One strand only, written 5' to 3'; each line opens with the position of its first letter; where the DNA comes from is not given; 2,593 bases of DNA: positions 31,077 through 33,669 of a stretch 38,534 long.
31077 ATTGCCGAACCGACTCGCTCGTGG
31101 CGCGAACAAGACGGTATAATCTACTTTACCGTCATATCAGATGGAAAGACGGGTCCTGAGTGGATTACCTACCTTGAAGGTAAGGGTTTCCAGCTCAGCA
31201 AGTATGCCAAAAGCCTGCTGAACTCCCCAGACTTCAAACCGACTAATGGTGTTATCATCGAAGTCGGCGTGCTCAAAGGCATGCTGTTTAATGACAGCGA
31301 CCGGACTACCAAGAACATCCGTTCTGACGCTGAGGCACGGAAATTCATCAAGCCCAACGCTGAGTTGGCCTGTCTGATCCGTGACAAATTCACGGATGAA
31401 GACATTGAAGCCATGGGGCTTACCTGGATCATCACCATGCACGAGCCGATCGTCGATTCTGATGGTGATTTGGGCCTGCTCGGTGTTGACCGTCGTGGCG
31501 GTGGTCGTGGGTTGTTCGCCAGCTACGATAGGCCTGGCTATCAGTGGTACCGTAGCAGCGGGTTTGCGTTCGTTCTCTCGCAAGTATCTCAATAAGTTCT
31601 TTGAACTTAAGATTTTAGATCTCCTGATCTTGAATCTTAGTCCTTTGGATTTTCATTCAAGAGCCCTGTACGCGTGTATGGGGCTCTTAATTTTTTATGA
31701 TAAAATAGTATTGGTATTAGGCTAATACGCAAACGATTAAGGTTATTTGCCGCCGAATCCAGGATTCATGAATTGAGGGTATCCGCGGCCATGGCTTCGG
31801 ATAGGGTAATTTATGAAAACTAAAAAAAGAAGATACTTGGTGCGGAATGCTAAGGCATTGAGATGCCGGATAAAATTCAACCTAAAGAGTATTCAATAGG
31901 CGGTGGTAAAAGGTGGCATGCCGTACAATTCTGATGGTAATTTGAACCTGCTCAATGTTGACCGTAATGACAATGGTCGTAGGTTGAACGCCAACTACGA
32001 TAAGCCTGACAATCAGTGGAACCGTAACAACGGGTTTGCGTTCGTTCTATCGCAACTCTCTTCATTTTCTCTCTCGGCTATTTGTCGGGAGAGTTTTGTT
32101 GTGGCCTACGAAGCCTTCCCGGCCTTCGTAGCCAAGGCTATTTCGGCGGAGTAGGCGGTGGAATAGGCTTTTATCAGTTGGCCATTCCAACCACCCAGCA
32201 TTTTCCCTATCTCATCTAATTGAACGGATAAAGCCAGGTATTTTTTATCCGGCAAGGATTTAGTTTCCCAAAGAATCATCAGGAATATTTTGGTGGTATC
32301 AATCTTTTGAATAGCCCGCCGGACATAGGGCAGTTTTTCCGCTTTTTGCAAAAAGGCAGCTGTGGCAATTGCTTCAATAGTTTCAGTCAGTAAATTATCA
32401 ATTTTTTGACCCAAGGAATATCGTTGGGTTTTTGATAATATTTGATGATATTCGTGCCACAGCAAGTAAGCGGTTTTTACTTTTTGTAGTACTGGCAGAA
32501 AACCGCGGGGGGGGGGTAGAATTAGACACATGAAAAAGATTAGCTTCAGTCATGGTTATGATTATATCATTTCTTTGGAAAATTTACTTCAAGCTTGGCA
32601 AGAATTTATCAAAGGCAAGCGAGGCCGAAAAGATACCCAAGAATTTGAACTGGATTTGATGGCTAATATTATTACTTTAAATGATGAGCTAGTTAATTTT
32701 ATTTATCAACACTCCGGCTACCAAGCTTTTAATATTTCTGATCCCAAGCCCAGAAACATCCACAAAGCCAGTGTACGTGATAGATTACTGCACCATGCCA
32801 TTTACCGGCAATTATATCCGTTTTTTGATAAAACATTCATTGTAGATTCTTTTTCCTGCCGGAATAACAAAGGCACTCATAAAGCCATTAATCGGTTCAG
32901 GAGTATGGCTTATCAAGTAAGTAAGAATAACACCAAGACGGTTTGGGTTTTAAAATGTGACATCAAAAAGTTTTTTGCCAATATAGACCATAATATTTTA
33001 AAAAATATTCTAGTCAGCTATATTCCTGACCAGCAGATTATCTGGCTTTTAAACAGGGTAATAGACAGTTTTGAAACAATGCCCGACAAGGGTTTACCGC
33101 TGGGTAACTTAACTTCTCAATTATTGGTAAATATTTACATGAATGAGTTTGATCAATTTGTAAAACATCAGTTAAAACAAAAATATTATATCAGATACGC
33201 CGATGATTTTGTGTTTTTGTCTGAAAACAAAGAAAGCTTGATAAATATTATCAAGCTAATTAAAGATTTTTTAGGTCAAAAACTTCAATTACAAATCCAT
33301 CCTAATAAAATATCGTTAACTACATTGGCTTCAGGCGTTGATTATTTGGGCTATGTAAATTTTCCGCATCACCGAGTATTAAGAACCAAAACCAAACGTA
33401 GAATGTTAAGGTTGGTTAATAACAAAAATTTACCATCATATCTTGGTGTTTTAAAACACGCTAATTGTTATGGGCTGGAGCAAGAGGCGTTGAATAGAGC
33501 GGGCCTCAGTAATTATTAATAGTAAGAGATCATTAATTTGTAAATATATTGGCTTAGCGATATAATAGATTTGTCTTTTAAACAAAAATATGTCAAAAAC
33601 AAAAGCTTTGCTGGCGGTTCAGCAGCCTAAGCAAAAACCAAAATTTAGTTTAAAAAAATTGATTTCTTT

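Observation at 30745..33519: Complete diversity-generating retroelement: 131-nt TR/VR pair with 23 adenine-only substitutions, an Avd-like gene and a DGR-type RT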

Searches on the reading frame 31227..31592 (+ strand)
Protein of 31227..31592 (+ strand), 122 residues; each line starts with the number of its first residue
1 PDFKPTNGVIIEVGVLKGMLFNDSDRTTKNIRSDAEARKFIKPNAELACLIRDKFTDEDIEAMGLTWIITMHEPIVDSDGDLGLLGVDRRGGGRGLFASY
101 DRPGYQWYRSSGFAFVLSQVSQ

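Call 53: predict_structure(alignment_id=A3)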
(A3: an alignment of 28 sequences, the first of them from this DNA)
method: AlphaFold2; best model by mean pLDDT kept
length: 122 residues; sequences in the alignment: 28
mean_pLDDT: 45.5   pTM: 0.32
mean pLDDT of the five models: 45.5, 44.8, 43.2, 40.1, 39.5
residues with pLDDT >= 90: 0; 70-90: 0; 50-70: 36; < 50: 86
segments of 3 or more residues with pLDDT < 50: 1-28, 42-45, 64-76, 82-122
pLDDT, mean of each block of 10 residues (from residue 1): 31 32 49 62 53 62 49 50 48 43 38 33 30
secondary structure, 60 per line:
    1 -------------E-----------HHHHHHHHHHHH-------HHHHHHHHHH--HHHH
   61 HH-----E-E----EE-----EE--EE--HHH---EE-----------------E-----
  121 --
elements in order: H26-37 H45-54 H57-62

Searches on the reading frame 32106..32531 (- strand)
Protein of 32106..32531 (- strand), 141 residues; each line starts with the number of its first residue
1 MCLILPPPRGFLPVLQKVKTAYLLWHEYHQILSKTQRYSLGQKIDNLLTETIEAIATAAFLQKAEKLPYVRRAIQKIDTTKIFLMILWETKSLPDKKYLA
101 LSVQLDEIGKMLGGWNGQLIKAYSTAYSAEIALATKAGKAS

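Call 4: search_protein_families(library=pfam, proteins=[window:32106-32531:-], max_evalue=1)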
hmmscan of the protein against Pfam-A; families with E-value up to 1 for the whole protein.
window:32106-32531:- (141 aa): 3 families
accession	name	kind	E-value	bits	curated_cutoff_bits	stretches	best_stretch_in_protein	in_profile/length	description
PF22296.2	bAvd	-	5.1e-09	37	40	1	29-116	18-104/107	bAvd-like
PF05635.17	23S_rRNA_IVP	-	0.016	15.8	33.8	1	24-113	15-105/106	23S rRNA-intervening sequence protein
PF09388.15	SpoOE-like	-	0.12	12.8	23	1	75-107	3-35/42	Spo0E like sporulation regulatory protein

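Call 5: search_protein_families(library=ncbifam, proteins=[window:32106-32531:-], max_evalue=1)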
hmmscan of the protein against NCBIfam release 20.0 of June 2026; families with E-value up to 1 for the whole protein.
window:32106-32531:- (141 aa): 1 family
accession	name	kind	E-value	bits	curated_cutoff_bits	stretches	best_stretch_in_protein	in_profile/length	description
NF033474.1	DivGenRetAVD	equivalog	1.3e-15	57.5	80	1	12-115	1-102/104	diversity-generating retroelement protein Avd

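Call 66: search_protein_families(library=padloc, proteins=[window:32106-32531:-], max_evalue=1)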
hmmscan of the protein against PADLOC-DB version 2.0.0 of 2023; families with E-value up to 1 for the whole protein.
window:32106-32531:- (141 aa): 0 families

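Call 67: search_protein_families(library=phrogs, proteins=[window:32106-32531:-], max_evalue=1)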
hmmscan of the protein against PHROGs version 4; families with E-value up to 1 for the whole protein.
window:32106-32531:- (141 aa): 2 families
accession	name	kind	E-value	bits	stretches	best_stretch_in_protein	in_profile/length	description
phrog_3206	-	DNA, RNA and nucleotide metabolism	1.8e-11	44.9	1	13-116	17-121/154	Avd protein of DGR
phrog_14625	-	unknown function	0.15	13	1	83-93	4-14/35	-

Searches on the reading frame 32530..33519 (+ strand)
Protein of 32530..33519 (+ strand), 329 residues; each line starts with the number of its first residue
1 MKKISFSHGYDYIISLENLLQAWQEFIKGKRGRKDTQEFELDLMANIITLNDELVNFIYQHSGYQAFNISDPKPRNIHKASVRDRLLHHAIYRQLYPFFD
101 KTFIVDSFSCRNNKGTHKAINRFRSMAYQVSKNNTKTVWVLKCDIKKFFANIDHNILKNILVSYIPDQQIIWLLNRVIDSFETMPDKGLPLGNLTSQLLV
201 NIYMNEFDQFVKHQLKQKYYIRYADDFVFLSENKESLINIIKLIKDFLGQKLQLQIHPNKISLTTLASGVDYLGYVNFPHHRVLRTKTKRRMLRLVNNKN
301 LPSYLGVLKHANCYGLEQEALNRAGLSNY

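Call 4: search_protein_families(library=pfam, proteins=[window:32530-33519:+], max_evalue=1)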
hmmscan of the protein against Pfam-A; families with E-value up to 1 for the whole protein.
window:32530-33519:+ (329 aa): 1 family
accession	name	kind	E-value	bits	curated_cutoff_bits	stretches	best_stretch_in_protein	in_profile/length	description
PF00078.32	RVT_1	-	1e-28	100.9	29.6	1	73-275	8-203/205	Reverse transcriptase (RNA-dependent DNA polymerase)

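Call 5: search_protein_families(library=ncbifam, proteins=[window:32530-33519:+], max_evalue=1)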
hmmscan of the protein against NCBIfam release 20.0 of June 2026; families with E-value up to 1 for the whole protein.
window:32530-33519:+ (329 aa): 8 families
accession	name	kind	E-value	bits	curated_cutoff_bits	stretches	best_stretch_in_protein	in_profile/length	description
TIGR04416.1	group_II_RT_mat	equivalog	1e-40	140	300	1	19-303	4-290/353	group II intron reverse transcriptase/maturase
NF041747.1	Drt3a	equivalog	4.1e-22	79.1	200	1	135-283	108-267/412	antiviral reverse transcriptase Drt3a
NF041746.1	Drt2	equivalog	4.2e-18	65.7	390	2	186-291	221-335/416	antiviral reverse transcriptase Drt2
NF038233.2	retron_St85_RT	exception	1.6e-17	63.8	235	1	133-260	84-211/289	retron St85 family RNA-directed DNA polymerase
NF042941.1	Retron_TIR_antiphage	equivalog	4.7e-08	32.2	600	1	132-246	86-199/464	TIR domain-containing anti-phage reverse transcriptase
NF041750.1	Drt5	equivalog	2.1e-06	27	550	1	118-263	107-250/484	antiviral reverse transcriptase Drt5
NF041749.1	Drt4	equivalog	2.8e-06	26.6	450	1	186-266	192-269/489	antiviral reverse transcriptase Drt4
TIGR02707.1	butyr_kinase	equivalog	0.16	10.9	289.1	1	113-147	262-296/351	butyrate kinase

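Call 8: search_solved_structures(query=window:32530-33516:+, max_evalue=0.001)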
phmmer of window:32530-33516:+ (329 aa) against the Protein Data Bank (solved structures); distinct sequences matched with E-value up to 0.001: 15.
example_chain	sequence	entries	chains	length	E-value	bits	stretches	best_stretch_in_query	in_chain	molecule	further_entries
8ub7_A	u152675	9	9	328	6.3e-41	143.9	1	11-298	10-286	Reverse transcriptase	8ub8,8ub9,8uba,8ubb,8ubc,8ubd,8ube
5hhl_A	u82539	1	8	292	3e-20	75.9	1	10-282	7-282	Retron-type reverse transcriptase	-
7uim_D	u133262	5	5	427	5.5e-20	75.1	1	11-289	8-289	Group II intron reverse transcriptase/maturase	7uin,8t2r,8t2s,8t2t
5hhj_A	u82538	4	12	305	1.5e-19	73.7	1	10-276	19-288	Retron-type reverse transcriptase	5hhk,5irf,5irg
6ar1_A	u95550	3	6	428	7e-16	61.6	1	43-287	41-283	GsI-IIC RT | Trt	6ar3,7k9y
6me0_C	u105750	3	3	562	1.2e-13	54.2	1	76-295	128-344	Maturase reverse transcriptase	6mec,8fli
8bgj_A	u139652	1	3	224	7.3e-13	51.7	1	139-275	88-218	RNA-directed DNA polymerase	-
5g2x_C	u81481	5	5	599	2.2e-11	46.8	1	78-220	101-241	GROUP II INTRON-ENCODED PROTEIN LTRA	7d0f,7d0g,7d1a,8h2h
7kft_D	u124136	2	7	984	5.7e-10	42.2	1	56-283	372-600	Cas6-RT-Cas1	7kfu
9lje_A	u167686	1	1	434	1e-05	28.2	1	186-287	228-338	RNA-dependent DNA polymerase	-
9c0i_A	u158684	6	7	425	1e-05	28.2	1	186-287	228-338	Reverse transcriptase/maturase family protein | Antiviral reverse transcriptase Drt2 | RNA-dependent DNA polymerase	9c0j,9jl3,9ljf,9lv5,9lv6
23or_A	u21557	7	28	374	3e-05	26.7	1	142-238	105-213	Retron Eco8 reverse transcriptase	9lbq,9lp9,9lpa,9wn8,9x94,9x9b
9p4j_E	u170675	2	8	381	3.1e-05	26.6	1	142-238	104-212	Retron Eco8 reverse transcriptase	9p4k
9z6y_A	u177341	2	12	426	0.00011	24.8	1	142-251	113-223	Drt3a reverse transcriptase protein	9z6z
36ht_A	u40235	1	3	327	0.00045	22.8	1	127-269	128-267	Retron-Kva2 Reverse Transcriptase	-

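Call 66: search_protein_families(library=padloc, proteins=[window:32530-33519:+], max_evalue=1)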
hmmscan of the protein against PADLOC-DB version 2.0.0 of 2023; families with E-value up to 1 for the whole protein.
window:32530-33519:+ (329 aa): 79 families (the best 25 are shown)
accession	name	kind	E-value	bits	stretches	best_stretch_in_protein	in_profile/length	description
PDLC01136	RT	-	1.9e-51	173.1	1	11-275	3-256/263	RT (reverse transcriptase)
PDLC02063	Cas1_IIIb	-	4.5e-36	122.6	1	39-277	38-274/617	-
PDLC03754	RT_UG17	-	1e-31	108.3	1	13-295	10-288/429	DRT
PDLC03779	RT_UG4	-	1.1e-25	88.4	1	75-291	62-272/307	DRT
PDLC03768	Drt3a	-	5.8e-25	86.6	1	135-277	132-267/411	DRT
PDLC03785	RT_UG9_large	-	5.5e-24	82.4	1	76-268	308-505/772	DRT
PDLC01607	RT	-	5.8e-23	79.9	1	94-275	24-159/161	"CAS-I,CAS-II,CAS-III,CAS-IV,CAS-V,CAS-VI; acquisition_associated"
PDLC03759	RT_UG21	-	1.4e-22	78.1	1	118-255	122-258/503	DRT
PDLC02175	Drt3a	-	2.1e-22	77.9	1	134-275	105-257/417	-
PDLC03764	RT_UG26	-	6.1e-22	75.9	1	73-277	70-272/398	DRT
PDLC03771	RT_UG32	-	3.1e-21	73.6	1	75-246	95-268/521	DRT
PDLC03778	RT_UG39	-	7.2e-21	72.7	2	183-261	288-365/541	DRT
PDLC03756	RT_UG19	-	1.5e-20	71.9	1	122-280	133-290/562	DRT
PDLC03763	RT_UG25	-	3.3e-20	69.9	1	132-261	401-532/870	DRT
PDLC03783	Drt8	-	2.5e-19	68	1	121-265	122-260/493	DRT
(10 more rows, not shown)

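Call 67: search_protein_families(library=phrogs, proteins=[window:32530-33519:+], max_evalue=1)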
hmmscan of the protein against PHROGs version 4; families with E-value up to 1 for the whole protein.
window:32530-33519:+ (329 aa): 2 families
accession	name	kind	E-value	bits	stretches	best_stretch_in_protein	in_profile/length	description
phrog_1423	-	DNA, RNA and nucleotide metabolism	9.3e-102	342.9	1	3-323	96-437/1040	Reverse transcriptase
phrog_2825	-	DNA, RNA and nucleotide metabolism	1e-12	48.9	1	52-297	34-269/336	polymerase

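Call 77: find_homologous_proteins(query=window:32530-33516:+, max_evalue=1e-20)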
Query window:32530-33516:+ (329 aa): 8000 proteins with E <= 1e-20 among 8000 candidates; the best 120 are listed.
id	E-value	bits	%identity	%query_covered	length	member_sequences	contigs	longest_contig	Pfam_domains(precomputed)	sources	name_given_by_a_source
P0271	7.6e-219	743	100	100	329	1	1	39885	PF00078.33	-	-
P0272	2.4e-176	604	80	99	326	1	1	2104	PF00078.33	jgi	-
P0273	1.9e-169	581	78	100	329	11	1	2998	PF00078.33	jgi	-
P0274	1.1e-168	579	78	99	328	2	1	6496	PF00078.33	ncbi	-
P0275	1.1e-168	578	76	98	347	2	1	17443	PF00078.33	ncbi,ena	-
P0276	4.1e-168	577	80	95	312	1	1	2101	PF00078.33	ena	-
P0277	7.7e-168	576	77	99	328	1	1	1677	PF00078.33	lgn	-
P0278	3.0e-167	574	78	98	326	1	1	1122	PF00078.33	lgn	-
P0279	6.9e-167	573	78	98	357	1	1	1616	PF00078.33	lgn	-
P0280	1.7e-166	571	76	99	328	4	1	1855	PF00078.33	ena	-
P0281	1.1e-165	569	75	99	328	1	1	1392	PF00078.33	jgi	jgi:retron-type reverse transcriptase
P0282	2.3e-165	568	78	99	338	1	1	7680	PF00078.33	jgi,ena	-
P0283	4.7e-162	557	75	98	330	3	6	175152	PF00078.33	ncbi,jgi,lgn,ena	-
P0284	4.2e-161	554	75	99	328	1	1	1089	PF00078.33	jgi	jgi:retron-type reverse transcriptase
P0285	2.0e-160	551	75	98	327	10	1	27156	PF00078.33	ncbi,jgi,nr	ncbi:reverse transcriptase/maturase family protein [Patescibacteria group bacterium]|nr:reverse tran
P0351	3.2e-137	475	65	96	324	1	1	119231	PF00078.33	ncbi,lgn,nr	ncbi:MAG: reverse transcriptase domain-containing protein [bacterium]|nr:reverse transcriptase domai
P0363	7.8e-137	474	64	98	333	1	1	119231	PF00078.33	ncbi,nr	ncbi:MAG: reverse transcriptase domain-containing protein [bacterium]|nr:reverse transcriptase domai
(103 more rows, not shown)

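Call 78: find_encoding_contigs(protein=P0363, flank=6000, max_places=2)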
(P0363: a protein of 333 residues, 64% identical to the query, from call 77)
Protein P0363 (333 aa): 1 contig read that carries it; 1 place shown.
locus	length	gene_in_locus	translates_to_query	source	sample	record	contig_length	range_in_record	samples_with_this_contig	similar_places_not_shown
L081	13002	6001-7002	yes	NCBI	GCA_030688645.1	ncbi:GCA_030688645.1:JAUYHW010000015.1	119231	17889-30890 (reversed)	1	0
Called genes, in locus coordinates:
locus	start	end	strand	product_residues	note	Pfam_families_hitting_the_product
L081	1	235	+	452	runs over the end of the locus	PF00753:Lactamase_B, PF23023:Anti-Pycsar_Apyc1 (weak), PF12706:Lactamase_B_2 (faint), PF16661:Lactamase_B_6, PF10996:Beta-Casp, PF07521:RMMBL (weak)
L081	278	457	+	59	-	-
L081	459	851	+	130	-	PF01850:PIN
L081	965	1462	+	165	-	PF13238:AAA_18, PF13207:AAA_17 (faint)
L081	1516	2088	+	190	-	PF18306:LDcluster4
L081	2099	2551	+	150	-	PF02308:MgtC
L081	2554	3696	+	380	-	-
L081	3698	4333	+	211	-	PF09335:VTT_dom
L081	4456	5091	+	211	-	-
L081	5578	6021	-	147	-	PF22296:bAvd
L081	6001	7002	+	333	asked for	PF00078:RVT_1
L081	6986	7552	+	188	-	PF03167:UDG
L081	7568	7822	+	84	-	PF15919:HicB_lk_antitox (weak)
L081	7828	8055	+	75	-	PF07927:HicA_toxin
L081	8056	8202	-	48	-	-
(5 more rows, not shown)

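Call 79: find_encoding_contigs(protein=P0351, flank=6000, max_places=2)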
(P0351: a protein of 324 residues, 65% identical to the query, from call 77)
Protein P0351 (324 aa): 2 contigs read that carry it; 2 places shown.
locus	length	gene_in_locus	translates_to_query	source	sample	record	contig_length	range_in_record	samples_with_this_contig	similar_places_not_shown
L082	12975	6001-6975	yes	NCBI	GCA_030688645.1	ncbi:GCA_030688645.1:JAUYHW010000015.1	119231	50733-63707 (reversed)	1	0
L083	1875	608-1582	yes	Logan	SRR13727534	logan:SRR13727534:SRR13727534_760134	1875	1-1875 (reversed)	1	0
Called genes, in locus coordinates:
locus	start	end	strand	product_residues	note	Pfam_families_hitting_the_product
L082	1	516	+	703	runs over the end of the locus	PF00009:GTP_EFTU, PF22042:EF-G_D2, PF03144:GTP_EFTU_D2, PF14492:EFG_III, PF16658:RF3_C (weak), PF03764:EFG_IV, PF00679:EFG_C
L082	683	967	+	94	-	-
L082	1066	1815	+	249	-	-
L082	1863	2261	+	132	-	-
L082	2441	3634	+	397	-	PF00009:GTP_EFTU, PF03144:GTP_EFTU_D2, PF03143:GTP_EFTU_D3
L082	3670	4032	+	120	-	PF00338:Ribosomal_S10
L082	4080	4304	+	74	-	-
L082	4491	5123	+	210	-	-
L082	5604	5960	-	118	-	PF22296:bAvd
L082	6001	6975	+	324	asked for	PF00078:RVT_1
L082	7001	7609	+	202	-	PF00297:Ribosomal_L3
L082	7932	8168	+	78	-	-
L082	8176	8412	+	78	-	-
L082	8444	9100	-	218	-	-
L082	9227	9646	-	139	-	-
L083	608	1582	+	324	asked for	PF00078:RVT_1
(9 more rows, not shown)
